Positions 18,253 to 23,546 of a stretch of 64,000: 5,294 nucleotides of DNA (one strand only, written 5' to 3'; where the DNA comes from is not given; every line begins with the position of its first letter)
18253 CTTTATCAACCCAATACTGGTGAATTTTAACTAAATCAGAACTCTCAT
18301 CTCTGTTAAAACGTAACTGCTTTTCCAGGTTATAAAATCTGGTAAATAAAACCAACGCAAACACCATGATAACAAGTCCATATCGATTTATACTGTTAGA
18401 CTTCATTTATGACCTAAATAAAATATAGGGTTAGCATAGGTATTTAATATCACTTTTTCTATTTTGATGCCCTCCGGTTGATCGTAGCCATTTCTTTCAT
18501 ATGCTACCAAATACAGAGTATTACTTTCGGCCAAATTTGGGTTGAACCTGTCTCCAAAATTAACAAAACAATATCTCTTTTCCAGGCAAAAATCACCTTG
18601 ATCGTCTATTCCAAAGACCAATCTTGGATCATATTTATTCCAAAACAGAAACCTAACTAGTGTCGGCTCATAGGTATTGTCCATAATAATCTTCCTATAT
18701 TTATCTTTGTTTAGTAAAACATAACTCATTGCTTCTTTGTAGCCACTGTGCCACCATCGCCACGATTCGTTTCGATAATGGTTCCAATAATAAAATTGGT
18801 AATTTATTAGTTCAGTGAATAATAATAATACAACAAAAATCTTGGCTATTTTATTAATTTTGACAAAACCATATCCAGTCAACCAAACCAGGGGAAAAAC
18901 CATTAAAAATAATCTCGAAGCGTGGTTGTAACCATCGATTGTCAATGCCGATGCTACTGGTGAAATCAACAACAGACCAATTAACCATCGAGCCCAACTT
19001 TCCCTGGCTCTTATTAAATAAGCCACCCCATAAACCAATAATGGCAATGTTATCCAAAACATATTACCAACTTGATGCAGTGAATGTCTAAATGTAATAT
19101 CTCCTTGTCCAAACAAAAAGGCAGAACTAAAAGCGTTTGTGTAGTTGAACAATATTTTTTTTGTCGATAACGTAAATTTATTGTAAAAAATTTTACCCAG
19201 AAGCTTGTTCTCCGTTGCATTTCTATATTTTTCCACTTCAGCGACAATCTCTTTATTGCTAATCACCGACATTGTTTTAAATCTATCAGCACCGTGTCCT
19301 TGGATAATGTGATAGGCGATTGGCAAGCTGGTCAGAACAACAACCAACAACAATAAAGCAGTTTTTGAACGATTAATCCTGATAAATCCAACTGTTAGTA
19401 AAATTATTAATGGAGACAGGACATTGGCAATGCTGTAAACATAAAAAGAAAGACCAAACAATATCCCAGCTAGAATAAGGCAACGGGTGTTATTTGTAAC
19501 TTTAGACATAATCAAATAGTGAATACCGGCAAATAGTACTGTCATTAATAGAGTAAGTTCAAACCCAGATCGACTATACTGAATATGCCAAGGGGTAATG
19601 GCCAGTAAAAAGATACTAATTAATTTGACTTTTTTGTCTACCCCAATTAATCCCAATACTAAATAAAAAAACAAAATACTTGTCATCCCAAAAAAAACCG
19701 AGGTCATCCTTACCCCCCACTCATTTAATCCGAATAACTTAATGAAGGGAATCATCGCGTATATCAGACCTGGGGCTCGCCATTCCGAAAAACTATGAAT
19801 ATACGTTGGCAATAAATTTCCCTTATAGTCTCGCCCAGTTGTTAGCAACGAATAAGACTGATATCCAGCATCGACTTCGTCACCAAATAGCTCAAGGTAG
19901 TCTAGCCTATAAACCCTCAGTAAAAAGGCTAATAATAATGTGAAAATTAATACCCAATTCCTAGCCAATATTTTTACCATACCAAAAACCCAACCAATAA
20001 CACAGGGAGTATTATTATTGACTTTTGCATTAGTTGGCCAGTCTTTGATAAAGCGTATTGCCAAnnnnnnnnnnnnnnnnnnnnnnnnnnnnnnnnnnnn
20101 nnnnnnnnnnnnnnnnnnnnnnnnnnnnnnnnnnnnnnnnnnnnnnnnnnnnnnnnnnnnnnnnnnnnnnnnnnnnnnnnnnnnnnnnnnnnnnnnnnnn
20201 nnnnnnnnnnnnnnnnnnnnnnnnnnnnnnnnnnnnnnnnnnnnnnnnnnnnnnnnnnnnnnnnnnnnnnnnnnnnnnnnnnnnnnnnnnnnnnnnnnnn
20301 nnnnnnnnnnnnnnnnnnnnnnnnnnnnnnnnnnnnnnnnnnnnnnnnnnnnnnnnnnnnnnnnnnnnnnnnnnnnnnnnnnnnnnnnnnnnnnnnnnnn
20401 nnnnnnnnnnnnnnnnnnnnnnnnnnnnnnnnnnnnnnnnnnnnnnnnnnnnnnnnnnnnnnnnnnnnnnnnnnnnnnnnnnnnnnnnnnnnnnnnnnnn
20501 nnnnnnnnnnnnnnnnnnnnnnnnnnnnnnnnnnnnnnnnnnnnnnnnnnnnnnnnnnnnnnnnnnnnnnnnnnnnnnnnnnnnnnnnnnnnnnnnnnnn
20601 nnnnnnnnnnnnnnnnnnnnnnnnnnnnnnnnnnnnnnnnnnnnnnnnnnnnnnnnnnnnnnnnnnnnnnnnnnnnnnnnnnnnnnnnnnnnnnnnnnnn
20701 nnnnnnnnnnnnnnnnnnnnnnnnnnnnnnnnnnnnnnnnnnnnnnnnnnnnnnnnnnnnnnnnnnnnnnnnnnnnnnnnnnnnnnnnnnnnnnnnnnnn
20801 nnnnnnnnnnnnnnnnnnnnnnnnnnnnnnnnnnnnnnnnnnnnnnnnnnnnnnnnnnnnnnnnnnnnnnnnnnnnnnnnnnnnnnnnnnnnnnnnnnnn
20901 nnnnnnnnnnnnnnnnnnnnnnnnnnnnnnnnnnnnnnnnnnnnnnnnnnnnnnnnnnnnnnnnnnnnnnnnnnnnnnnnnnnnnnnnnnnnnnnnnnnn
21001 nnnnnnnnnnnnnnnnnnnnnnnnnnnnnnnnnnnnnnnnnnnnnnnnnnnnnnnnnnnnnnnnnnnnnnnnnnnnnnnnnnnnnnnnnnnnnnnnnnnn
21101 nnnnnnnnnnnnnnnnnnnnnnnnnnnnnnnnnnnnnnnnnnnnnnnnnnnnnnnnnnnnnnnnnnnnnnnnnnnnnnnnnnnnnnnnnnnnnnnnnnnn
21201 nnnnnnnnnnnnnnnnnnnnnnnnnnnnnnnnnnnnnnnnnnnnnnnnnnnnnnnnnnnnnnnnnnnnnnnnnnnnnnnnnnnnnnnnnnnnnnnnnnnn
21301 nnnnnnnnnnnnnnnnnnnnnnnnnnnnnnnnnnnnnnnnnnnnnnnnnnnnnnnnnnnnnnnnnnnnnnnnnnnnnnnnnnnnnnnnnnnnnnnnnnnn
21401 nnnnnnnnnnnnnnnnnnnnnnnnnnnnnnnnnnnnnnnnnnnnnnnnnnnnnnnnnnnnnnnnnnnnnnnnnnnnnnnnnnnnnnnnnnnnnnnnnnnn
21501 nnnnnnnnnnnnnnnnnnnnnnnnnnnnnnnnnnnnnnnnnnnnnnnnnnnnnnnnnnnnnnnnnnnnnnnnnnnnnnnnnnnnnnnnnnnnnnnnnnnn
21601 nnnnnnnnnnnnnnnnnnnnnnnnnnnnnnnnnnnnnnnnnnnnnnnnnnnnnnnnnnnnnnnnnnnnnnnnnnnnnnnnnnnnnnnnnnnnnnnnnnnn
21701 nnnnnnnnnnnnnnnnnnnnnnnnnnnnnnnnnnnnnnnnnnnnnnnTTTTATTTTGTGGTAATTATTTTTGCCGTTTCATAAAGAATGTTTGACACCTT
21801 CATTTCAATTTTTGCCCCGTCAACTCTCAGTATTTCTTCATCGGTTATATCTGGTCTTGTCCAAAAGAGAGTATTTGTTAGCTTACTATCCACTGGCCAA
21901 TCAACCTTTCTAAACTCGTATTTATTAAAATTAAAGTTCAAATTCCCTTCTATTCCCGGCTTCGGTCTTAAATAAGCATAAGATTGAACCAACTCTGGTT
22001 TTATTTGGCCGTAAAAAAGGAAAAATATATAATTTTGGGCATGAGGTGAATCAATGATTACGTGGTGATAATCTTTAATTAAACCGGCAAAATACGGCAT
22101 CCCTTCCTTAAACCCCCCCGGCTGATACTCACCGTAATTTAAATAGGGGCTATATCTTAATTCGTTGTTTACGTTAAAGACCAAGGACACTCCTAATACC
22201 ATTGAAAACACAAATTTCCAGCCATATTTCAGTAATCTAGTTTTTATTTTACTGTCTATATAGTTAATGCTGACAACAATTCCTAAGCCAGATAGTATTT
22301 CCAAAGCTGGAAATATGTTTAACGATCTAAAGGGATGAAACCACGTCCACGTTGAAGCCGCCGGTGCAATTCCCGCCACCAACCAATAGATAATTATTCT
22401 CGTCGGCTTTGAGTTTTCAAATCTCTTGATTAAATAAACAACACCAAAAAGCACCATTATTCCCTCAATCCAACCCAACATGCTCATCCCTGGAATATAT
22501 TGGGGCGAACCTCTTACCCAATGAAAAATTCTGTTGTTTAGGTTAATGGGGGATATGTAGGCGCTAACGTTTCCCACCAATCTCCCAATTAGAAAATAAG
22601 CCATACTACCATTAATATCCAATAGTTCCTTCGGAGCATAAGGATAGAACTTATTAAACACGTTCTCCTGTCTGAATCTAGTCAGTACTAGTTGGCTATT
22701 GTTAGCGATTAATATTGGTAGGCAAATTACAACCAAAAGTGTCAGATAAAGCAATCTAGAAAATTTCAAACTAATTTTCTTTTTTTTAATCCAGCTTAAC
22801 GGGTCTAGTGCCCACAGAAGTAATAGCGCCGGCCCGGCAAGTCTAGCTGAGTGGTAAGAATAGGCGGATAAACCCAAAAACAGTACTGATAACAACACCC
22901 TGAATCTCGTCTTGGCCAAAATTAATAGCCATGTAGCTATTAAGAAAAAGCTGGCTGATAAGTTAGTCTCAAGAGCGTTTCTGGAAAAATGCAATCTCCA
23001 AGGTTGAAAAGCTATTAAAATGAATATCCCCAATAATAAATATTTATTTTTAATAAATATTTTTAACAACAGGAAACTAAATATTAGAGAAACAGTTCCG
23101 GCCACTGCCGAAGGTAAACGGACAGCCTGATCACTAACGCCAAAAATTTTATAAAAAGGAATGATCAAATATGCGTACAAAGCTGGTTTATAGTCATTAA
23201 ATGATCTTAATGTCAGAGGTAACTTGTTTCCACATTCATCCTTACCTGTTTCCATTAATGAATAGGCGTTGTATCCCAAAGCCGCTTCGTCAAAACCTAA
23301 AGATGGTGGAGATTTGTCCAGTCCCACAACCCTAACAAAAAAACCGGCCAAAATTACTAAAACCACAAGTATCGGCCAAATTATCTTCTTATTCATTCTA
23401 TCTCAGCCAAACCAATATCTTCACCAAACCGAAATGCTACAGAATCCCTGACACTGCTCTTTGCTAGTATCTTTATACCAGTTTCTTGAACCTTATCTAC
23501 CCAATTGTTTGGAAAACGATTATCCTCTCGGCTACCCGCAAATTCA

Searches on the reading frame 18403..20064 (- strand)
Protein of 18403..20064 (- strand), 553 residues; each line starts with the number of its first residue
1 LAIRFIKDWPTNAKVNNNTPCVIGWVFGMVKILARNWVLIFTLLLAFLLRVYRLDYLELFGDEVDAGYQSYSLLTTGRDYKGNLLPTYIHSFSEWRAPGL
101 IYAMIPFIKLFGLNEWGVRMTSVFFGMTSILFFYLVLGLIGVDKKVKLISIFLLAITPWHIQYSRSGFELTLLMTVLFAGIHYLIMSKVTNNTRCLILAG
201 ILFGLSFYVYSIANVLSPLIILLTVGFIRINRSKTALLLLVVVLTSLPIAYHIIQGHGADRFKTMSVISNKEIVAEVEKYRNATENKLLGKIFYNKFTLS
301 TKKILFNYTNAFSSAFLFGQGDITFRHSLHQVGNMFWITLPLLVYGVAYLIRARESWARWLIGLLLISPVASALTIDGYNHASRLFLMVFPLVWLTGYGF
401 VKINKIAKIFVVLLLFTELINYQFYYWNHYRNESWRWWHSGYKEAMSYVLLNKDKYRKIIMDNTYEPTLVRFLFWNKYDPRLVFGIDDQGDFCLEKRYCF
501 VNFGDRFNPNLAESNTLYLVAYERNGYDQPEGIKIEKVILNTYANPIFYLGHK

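Call 32: search_protein_families(library=pfam, proteins=[window:18403-20064:-], max_evalue=0.001)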
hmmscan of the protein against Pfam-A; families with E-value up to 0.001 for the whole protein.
window:18403-20064:- (553 aa): 1 family
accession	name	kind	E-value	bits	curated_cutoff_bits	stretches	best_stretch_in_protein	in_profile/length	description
PF13231.12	PMT_2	-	2.5e-09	38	26.1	1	98-246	4-153/160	Dolichyl-phosphate-mannose-protein mannosyltransferase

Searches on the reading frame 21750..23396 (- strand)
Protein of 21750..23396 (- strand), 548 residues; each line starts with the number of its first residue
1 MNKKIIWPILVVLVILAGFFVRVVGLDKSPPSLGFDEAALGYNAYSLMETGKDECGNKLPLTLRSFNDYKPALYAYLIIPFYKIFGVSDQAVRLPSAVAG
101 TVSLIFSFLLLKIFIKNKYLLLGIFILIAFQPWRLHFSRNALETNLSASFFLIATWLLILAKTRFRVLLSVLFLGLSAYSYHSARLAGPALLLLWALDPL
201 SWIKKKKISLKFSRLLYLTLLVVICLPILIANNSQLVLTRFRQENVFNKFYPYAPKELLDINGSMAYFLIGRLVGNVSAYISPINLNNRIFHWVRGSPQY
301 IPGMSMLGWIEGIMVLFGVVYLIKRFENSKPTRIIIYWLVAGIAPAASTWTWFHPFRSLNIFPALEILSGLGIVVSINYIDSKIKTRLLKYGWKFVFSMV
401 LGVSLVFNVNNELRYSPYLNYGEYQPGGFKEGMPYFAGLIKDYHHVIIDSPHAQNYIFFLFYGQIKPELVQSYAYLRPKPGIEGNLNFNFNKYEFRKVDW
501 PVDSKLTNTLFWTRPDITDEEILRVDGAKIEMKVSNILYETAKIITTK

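Call 3: search_protein_families(library=pfam, proteins=[window:21750-23396:-], max_evalue=1)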
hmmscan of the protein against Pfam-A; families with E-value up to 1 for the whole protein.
window:21750-23396:- (548 aa): 1 family
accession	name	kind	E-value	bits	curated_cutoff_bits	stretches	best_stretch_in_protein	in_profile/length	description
PF13231.12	PMT_2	-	3.1e-08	34.4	26.1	1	70-215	2-149/160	Dolichyl-phosphate-mannose-protein mannosyltransferase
